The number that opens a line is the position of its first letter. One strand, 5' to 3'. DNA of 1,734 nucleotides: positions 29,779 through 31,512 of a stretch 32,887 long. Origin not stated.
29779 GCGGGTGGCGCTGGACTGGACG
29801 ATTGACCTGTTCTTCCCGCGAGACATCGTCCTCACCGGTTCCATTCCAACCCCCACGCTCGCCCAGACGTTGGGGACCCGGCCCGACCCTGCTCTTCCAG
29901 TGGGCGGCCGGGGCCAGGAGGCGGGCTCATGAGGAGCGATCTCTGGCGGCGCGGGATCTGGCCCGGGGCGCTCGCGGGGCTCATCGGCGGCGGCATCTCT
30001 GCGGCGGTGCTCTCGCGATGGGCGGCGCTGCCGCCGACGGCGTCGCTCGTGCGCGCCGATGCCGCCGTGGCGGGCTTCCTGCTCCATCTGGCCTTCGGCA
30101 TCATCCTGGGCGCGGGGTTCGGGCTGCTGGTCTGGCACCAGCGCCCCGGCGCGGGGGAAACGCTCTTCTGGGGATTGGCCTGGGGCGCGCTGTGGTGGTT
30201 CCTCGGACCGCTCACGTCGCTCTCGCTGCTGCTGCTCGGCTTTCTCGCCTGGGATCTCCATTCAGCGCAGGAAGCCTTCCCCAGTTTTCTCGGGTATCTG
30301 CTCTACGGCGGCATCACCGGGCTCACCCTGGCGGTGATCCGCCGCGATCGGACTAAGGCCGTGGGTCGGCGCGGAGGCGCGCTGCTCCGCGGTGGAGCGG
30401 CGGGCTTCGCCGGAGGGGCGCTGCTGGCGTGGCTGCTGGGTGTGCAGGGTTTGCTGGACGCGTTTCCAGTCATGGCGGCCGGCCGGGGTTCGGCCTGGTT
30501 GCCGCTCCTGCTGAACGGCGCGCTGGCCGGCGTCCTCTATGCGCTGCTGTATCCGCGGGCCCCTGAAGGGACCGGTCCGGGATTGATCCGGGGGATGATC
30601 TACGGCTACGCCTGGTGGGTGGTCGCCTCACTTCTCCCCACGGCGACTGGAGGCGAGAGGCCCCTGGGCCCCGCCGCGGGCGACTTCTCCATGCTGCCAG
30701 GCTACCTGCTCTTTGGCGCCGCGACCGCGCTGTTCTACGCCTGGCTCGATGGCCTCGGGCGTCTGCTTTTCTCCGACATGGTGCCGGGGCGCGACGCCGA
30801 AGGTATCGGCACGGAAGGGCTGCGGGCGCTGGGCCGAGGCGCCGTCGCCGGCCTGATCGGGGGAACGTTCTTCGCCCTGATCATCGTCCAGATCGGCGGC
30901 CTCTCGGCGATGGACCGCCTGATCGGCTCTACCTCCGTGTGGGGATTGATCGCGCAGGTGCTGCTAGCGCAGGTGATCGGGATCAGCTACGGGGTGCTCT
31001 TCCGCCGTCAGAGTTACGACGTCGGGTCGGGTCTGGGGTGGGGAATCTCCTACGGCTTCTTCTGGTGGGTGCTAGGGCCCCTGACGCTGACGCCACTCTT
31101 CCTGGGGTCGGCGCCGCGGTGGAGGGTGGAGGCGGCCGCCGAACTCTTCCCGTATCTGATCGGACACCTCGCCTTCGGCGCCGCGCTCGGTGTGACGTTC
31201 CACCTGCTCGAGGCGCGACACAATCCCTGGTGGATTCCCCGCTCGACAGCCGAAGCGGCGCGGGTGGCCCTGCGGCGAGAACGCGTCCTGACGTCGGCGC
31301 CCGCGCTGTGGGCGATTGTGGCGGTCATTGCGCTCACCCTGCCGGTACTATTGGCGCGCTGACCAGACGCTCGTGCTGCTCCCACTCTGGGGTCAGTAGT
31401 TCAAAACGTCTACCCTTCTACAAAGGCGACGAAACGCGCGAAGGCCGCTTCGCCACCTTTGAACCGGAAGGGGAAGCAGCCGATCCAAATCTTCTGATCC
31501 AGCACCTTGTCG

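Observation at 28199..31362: NDH-2 fused to, and translationally coupled with, a novel repeated membrane module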

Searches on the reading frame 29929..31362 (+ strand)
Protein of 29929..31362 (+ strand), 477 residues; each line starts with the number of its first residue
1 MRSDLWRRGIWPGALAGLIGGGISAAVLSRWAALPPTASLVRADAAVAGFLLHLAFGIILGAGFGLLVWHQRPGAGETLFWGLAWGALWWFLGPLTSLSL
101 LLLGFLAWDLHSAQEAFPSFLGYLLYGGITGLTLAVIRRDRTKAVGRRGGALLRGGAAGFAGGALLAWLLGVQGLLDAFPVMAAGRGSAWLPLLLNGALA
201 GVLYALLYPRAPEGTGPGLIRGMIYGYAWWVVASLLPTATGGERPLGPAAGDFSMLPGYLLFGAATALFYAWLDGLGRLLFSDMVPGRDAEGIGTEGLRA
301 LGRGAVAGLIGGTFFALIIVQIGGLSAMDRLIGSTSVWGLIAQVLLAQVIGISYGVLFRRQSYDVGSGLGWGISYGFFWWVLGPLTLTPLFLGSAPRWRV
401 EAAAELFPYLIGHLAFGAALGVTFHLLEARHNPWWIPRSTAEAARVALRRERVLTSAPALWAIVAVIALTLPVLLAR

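Call 3: search_protein_families(library=pfam, proteins=[window:29929-31362:+], max_evalue=1)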
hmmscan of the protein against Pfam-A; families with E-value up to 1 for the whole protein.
window:29929-31362:+ (477 aa): 0 families

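Call 4: search_protein_families(library=ncbifam, proteins=[window:29929-31362:+], max_evalue=1)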
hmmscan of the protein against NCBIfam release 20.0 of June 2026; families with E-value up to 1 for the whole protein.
window:29929-31362:+ (477 aa): 0 families

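Call 9: find_homologous_proteins(query=window:29929-31359:+)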
Query window:29929-31359:+ (477 aa): 568 proteins with E <= 0.001 among 8000 candidates; the best 120 are listed.
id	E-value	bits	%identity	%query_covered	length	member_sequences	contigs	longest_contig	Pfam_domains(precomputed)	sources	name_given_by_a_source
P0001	0.0e+0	1017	100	100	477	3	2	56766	-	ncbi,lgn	ncbi:MAG: hypothetical protein ACRDF5_02260 [bacterium]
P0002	2.7e-246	836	83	100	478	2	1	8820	-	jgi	jgi:hypothetical protein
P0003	1.1e-233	795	78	100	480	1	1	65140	-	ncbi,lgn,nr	ncbi:MAG TPA: hypothetical protein VGR25_12080 [bacterium]|nr:hypothetical protein [bacterium]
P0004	3.5e-224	763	78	100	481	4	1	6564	-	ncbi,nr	ncbi:MAG: hypothetical protein HY334_04200 [Armatimonadetes bacterium]|nr:hypothetical protein [Arma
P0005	3.3e-208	711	77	94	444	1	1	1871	-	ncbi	ncbi:MAG: hypothetical protein ACREN5_00695, partial [Gemmatimonadales bacterium]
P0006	1.3e-182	626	65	95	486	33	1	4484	-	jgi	-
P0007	7.7e-182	624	65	99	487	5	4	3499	PF07274.18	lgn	-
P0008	1.1e-178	613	64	99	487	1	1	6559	PF07274.18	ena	-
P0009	1.4e-160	554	57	100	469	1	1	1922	-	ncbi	-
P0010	6.8e-160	551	60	100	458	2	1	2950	PF07274.18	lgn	-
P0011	8.1e-160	551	63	93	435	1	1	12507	-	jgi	jgi:hypothetical protein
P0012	1.6e-155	537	59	100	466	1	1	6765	PF07274.18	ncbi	-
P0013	1.7e-155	537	59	99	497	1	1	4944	-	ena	-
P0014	3.3e-154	532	59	99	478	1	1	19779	-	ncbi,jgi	jgi:uncharacterized membrane protein YagU involved in acid resistance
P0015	7.8e-154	531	58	99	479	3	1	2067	-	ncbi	-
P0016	1.2e-153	531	58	99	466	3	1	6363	PF07274.18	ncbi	-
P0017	3.6e-153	529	58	99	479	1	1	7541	PF07274.18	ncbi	-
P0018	3.7e-153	529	58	100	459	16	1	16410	PF07274.18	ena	-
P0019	2.6e-152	526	60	100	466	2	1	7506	PF07274.18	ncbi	ncbi:MAG: hypothetical protein ACT4PY_10430 [Armatimonadota bacterium]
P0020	6.1e-152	525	60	95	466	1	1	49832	PF07274.18,PF20587.4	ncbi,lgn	-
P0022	2.9e-151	523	56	100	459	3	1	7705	PF07274.18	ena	-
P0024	1.5e-150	520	54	99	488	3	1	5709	PF07274.18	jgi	jgi:uncharacterized membrane protein YagU involved in acid resistance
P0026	6.1e-150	518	57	99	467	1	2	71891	PF07274.18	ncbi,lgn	-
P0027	8.7e-150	518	55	99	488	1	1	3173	PF07274.18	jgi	jgi:hypothetical protein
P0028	4.1e-149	516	57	100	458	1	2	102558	PF07274.18,PF20587.4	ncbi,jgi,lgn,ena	-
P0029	9.0e-149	515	59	99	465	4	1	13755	PF07274.18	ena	-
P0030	7.1e-148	512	55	99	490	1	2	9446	PF07274.18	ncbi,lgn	-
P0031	2.9e-147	510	57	100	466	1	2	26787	PF07274.18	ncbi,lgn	-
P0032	7.0e-147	508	56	99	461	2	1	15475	PF07274.18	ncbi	-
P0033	1.0e-146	508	55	99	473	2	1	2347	PF07274.18,PF20587.4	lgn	-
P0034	2.2e-146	507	55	97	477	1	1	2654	PF07274.18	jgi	jgi:uncharacterized membrane protein YagU involved in acid resistance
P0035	3.1e-146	506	54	94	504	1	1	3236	PF07274.18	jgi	jgi:uncharacterized membrane protein YagU involved in acid resistance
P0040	5.9e-144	499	55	100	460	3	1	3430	PF07274.18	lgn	-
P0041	1.1e-143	498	54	99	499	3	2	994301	PF07274.18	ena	-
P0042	3.4e-143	496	54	99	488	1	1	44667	PF07274.18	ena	-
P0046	2.4e-142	493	55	100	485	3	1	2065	PF07274.18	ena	-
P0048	2.6e-142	493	56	95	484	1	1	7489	PF07274.18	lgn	-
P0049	7.8e-142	492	55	98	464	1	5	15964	PF07274.18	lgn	-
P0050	1.1e-141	491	54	89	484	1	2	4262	PF07274.18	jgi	jgi:uncharacterized membrane protein YagU involved in acid resistance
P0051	1.5e-141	491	54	99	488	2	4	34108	PF07274.18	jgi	jgi:uncharacterized membrane protein YagU involved in acid resistance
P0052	1.5e-141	491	54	99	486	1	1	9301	PF07274.18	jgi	jgi:uncharacterized membrane protein YagU involved in acid resistance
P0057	6.2e-141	489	55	98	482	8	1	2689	PF07274.18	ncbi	-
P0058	6.8e-141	489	56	96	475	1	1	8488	PF07274.18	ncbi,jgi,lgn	ncbi:MAG: hypothetical protein PVJ34_10100 [Anaerolineae bacterium]|jgi:uncharacterized membrane pro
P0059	7.6e-141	488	56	98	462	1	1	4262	PF07274.18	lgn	-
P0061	5.2e-140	486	52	99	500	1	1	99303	PF07274.18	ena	-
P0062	5.9e-140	485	55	100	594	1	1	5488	PF07274.18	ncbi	-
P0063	1.1e-139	485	52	99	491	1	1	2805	PF07274.18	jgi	jgi:uncharacterized membrane protein YagU involved in acid resistance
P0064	1.3e-139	484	54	99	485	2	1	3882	PF07274.18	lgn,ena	-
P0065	2.4e-139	483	52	99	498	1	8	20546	PF07274.18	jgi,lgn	-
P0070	5.2e-139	482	54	100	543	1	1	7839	PF07274.18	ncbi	-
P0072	5.8e-139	482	55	97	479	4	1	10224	PF07274.18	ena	-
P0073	6.2e-139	482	54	92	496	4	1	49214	PF07274.18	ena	-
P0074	6.5e-139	482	53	99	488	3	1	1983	PF07274.18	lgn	-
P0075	1.2e-138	481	53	99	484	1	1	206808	PF07274.18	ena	-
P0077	1.4e-138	481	52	99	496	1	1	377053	PF07274.18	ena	-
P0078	1.6e-138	481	57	97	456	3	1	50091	PF07274.18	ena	-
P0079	2.1e-138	480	53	100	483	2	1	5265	PF07274.18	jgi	jgi:uncharacterized membrane protein YagU involved in acid resistance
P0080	2.3e-138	480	55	94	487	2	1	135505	PF07274.18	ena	-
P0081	2.7e-138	480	51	93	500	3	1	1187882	PF07274.18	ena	-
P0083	2.9e-138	480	51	97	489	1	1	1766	PF07274.18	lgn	-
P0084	3.7e-138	479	52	98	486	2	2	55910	PF07274.18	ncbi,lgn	-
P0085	4.8e-138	479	52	99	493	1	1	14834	PF07274.18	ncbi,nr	ncbi:MAG: hypothetical protein HY326_12355 [Chloroflexi bacterium]|nr:hypothetical protein [Chlorofl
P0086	5.7e-138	479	52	99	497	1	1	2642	PF07274.18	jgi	jgi:uncharacterized membrane protein YagU involved in acid resistance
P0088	9.0e-138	478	52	99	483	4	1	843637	PF07274.18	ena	-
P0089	1.2e-137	478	51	100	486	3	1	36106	PF07274.18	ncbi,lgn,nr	ncbi:hypothetical protein HYR54_17510 [Candidatus Acetothermia bacterium]|nr:hypothetical protein [C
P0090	1.4e-137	478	52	99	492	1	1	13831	PF07274.18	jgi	jgi:uncharacterized membrane protein YagU involved in acid resistance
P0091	1.5e-137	477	55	95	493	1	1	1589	PF07274.18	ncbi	ncbi:MAG: hypothetical protein ACRD0D_10445, partial [Acidimicrobiales bacterium]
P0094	2.2e-137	477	52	99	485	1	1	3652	PF07274.18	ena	-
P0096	2.5e-137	477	52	100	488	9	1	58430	PF07274.18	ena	-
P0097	2.5e-137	477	51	99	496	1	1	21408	PF07274.18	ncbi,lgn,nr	ncbi:MAG: hypothetical protein EXR62_10015 [Chloroflexi bacterium]|nr:hypothetical protein [Chlorofl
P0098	5.2e-137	476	53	100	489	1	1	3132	PF07274.18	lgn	-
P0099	5.3e-137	476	52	99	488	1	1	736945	PF07274.18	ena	-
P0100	5.4e-137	476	54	97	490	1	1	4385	PF07274.18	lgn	-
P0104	1.2e-136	475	53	95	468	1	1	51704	PF07274.18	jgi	jgi:uncharacterized membrane protein YagU involved in acid resistance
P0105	1.5e-136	474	55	98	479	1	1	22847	PF07274.18,PF20587.4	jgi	jgi:uncharacterized membrane protein YagU involved in acid resistance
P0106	1.6e-136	474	51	99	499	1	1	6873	PF07274.18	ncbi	-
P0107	2.1e-136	474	54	97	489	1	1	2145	PF07274.18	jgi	jgi:uncharacterized membrane protein YagU involved in acid resistance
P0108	2.5e-136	473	51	99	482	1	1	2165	PF07274.18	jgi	jgi:uncharacterized membrane protein YagU involved in acid resistance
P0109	2.9e-136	473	54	98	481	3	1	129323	PF07274.18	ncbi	-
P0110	5.3e-136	472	51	99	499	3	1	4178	PF07274.18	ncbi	-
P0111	1.1e-135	471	51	93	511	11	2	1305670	PF07274.18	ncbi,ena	-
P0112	1.4e-135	471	55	97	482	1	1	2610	PF07274.18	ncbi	-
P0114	2.7e-135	470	52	98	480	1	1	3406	PF07274.18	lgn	-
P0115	3.0e-135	470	52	93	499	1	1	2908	PF07274.18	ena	-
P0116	3.1e-135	470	51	99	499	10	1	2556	PF07274.18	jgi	jgi:uncharacterized membrane protein YagU involved in acid resistance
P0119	3.7e-135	470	51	99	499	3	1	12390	PF07274.18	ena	-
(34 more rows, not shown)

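Call 12: find_encoding_contigs(protein=P0001, flank=10000, max_places=3)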
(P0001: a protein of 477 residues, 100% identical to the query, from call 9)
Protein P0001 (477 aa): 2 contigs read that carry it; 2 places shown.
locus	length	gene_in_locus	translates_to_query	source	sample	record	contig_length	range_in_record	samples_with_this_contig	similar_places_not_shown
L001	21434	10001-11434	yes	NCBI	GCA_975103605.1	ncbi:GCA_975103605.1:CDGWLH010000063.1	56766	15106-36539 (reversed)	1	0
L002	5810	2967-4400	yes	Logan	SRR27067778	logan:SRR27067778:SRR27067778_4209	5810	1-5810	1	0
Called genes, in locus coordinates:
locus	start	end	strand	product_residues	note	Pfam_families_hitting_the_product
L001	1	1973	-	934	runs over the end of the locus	PF13298:LigD_N, PF01068:DNA_ligase_A_M, PF04679:DNA_ligase_A_C, PF21686:LigD_Prim-Pol, PF01896:DNA_primase_S (weak), PF21686:LigD_Prim-Pol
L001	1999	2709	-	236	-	PF01904:DUF72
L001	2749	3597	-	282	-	PF02735:Ku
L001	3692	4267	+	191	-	-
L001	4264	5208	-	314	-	PF00296:Bac_luciferase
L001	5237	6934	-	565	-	PF05960:DUF885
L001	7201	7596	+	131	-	PF04224:DUF417 (faint), PF07681:DoxX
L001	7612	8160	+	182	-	PF04978:MST, PF12867:DinB_2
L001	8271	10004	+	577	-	PF00070:Pyr_redox (faint), PF07992:Pyr_redox_2, PF22366:NDH2_C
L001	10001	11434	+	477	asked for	-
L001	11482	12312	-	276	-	PF04199:Cyclase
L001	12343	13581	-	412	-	PF06545:AllG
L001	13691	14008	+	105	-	-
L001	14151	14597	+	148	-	PF07963:N_methyl (weak)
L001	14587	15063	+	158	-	-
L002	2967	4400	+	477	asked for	-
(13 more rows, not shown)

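Call 13: find_related_loci(query=A1, collection=genome_contigs, flank=6000)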
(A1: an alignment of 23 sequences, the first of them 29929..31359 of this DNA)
Query A1 (477 aa) in genome_contigs; peptide patterns used: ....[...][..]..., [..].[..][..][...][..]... (x = any residue, [..] = any of these).
90 stretches matched a pattern; 80 encode a relative of the query (tblastn E <= 1e-3); 80 distinct loci.
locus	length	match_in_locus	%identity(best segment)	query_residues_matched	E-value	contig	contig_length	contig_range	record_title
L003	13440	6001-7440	78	1-477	0e+0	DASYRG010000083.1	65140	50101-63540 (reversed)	MAG TPA_asm: bacterium isolate SMAG_U4505 k141_2623869, whole genome shotgun sequence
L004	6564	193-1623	78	5-477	0e+0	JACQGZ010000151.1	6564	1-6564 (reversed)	MAG: Armatimonadetes bacterium isolate NC_groundwater_1086_Ag_S2p5_69_74 S_2p5_S6_coassembly_k141_2452498, whole genome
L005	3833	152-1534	66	23-475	0e+0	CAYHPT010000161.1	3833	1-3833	MAG TPA_asm: uncultured bacterium isolate ERP119705_co14_280 genome assembly, contig: NODE_51558_length_3833_cov_3.82371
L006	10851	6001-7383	66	23-475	3e-171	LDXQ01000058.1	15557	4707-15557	MAG: Armatimonadetes bacterium CSP1-3 XU14_C0058, whole genome shotgun sequence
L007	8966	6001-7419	58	4-476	3e-157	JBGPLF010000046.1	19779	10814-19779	MAG: bacterium isolate OBJ_0618_7090110_269 k141_11669217_length_19779_cov_11.0000, whole genome shotgun sequence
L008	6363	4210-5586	57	5-475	8e-152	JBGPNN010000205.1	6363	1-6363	MAG: bacterium isolate OBJ_0618_7090110_213 k141_5093770_length_6363_cov_16.0050, whole genome shotgun sequence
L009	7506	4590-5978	60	1-475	1e-148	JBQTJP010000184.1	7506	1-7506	MAG: Armatimonadota bacterium isolate SAR42 c_000000102427, whole genome shotgun sequence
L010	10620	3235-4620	56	2-468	4e-143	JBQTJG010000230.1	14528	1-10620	MAG: Armatimonadota bacterium isolate SAR307 c_000000041448, whole genome shotgun sequence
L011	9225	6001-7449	57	3-477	5e-140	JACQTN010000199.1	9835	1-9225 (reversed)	MAG: Armatimonadetes bacterium isolate NC_groundwater_1412_Ag_S-0.65um_69_20 S_p65_S5_coassembly_k141_1424667, whole gen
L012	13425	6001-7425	53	9-475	1e-144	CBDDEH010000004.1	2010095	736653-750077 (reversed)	MAG: Dehalococcoidia bacterium isolate ab2729b3-5e60-47ca-9461-4bcedbe27f68 genome assembly, contig: contig_4, whole gen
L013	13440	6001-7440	50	4-477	2e-132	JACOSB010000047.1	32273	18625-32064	MAG: Candidatus Acetothermia bacterium isolate NC_groundwater_7_Pr7_B-0.1um_53_18 FFV18_Bp1_scaffold_227553, whole genom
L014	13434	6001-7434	54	2-475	2e-132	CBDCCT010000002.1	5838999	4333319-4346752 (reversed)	MAG: Trueperaceae bacterium isolate c2c2e3e6-f29b-4b81-aa4a-bcf5d649deb7 genome assembly, contig: contig_2, whole genome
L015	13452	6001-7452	51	3-476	4e-130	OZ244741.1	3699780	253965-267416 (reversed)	MAG: Dehalococcoidia bacterium isolate 3ca8c83b-605f-4fcd-bc6c-fe95b3c2bdbe genome assembly, chromosome: 1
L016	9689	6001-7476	51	2-475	5e-129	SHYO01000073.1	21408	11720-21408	MAG: Chloroflexi bacterium isolate Baikal-deep-G121 BACOMB-C11708, whole genome shotgun sequence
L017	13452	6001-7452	53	3-476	5e-125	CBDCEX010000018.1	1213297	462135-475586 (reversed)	MAG: Dehalococcoidia bacterium isolate a77d1ec7-ac0a-4113-b7eb-384b7eca7ee8 genome assembly, contig: contig_18, whole ge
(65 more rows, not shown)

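Call 16: search_protein_families(library=pfam, alignment_id=A1, max_evalue=0.01)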
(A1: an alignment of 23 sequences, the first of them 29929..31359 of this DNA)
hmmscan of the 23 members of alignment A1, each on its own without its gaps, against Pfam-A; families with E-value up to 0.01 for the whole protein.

A. member 1, window:29929-31359:+ (477 aa): 0 families

B. families by the number of members that match (of 23 scanned): 2 families
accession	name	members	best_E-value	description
PF07274.17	DUF1440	21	2.7e-12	Protein of unknown function (DUF1440)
PF20587.3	DUF6789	5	7.7e-06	Family of unknown function (DUF6789)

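Call 30: search_solved_structures(query=A2, max_evalue=10)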
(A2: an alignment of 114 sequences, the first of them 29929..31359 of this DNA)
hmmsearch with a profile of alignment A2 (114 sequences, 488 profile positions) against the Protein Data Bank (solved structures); distinct sequences matched with E-value up to 10: 2.
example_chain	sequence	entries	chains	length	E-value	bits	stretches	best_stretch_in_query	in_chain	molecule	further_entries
4il2_A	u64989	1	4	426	0.65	12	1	81-126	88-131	Starvation sensing protein rspA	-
4e4f_A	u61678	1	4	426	0.74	11.7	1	81-130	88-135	MANNONATE DEHYDRATASE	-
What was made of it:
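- Tried and rejected: Sequence search of the PDB with the partner profile gave only noise (call 30).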

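Call 34: predict_structure(alignment_id=A2)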
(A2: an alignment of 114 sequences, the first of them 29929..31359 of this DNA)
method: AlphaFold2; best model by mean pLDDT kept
length: 477 residues; sequences in the alignment: 114
mean_pLDDT: 87.6   pTM: 0.90
mean pLDDT of the five models: 87.6, 87.4, 85.8, 83.3, 83.0
residues with pLDDT >= 90: 281; 70-90: 138; 50-70: 47; < 50: 11
segments of 3 or more residues with pLDDT < 50: 244-250
pLDDT, mean of each block of 10 residues (from residue 1): 90 98 90 66 72 94 95 90 97 91 89 89 96 93 69 97 95 80 64 94 95 92 97 73 45 87 98 92 73 88 97 89 70 68 90 95 96 98 94 90 90 96 96 89 89 91 94 83
secondary structure, 60 per line:
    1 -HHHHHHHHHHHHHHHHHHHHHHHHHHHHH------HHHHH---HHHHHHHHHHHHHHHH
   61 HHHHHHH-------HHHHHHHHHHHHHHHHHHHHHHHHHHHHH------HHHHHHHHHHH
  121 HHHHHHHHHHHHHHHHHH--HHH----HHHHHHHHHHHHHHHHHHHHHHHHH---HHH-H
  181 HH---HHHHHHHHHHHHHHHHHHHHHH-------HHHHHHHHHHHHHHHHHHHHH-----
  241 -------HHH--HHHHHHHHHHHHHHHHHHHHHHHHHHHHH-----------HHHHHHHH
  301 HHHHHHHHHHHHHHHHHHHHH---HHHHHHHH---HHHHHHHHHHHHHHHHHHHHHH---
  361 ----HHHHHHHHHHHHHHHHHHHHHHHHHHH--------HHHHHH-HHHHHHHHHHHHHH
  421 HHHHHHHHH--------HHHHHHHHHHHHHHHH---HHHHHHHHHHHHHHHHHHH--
elements in order: H2-30 H37-41 H45-67 H75-103 H110-138 H148-172 H186-207 H215-235 H253-281 H293-321 H325-332 H336-357 H365-391 H400-405 H407-429 H438-453 H457-475
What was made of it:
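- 29929..30366 (+): Module B1 (aa 1-146). Helices 2-30, 45-67, 75-103 and 110-138 (call 34).
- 30367..30804 (+): Module B2 (aa 147-292), the most divergent copy. Helices 148-172, 186-207, 215-235 and 253-281 (call 34).
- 31216..31296 (+): Cytoplasmic NPWW motif and amphipathic helix (aa 430-456). Helix 438-453 (call 34).
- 31297..31353 (+): 13th TM helix (aa 457-475). Helix 457-475 (call 34).
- The partner models as one compact body (pLDDT 87.6, pTM 0.90), so modules of this kind do pack on each other (call 34).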

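Call 42: search_protein_families(library=pfam, proteins=[P0020, P0028, P0105, P0033], max_evalue=0.1)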
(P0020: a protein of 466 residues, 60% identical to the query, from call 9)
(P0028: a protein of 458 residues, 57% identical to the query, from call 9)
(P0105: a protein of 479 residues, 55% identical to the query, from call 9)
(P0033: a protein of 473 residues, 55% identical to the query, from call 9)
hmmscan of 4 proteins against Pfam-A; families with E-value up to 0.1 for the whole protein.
P0020 (466 aa): 2 families
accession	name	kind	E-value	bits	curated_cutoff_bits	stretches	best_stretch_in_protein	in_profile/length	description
PF07274.17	DUF1440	-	2.7e-12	47.3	34.7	2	322-406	50-130/135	Protein of unknown function (DUF1440)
PF20587.3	DUF6789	-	7.7e-06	26.5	27.1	1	288-421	3-141/144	Family of unknown function (DUF6789)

P0028 (458 aa): 2 families
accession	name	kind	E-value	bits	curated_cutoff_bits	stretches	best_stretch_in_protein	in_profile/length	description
PF07274.17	DUF1440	-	5.4e-11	43.1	34.7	2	313-398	49-130/135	Protein of unknown function (DUF1440)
PF20587.3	DUF6789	-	1.2e-05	25.9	27.1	1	279-413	2-141/144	Family of unknown function (DUF6789)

P0105 (479 aa): 2 families
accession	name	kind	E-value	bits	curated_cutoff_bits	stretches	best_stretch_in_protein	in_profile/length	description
PF07274.17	DUF1440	-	3.3e-09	37.3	34.7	2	334-419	49-130/135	Protein of unknown function (DUF1440)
PF20587.3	DUF6789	-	1e-06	29.3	27.1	2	300-432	2-139/144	Family of unknown function (DUF6789)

P0033 (473 aa): 2 families
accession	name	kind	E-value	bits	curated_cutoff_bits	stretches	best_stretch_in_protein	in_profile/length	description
PF07274.17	DUF1440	-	2e-08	34.8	34.7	2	49-128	55-130/135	Protein of unknown function (DUF1440)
PF20587.3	DUF6789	-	1.1e-05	26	27.1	2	294-427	2-140/144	Family of unknown function (DUF6789)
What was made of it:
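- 30805..31215 (+): Module B3 (aa 293-429), the best conserved copy and the one closest to module N. DUF1440 and DUF6789 hits in relatives map here (call 42).
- On Pfam DUF1440 (PF07274, YagU family): Of 23 partner homologues, 21 hit at E<=0.01, and all four scanned individually score above the cut-off (34.8-47.3 bits) (calls 16, 42).
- On Pfam DUF6789 (PF20587): The window protein does not hit (calls 16, 42).
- Closest known: Pfam DUF1440. Same: Relatives of the partner exceed the DUF1440 gathering score, and DUF6789 aligns over nearly its whole length (calls 16, 42).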
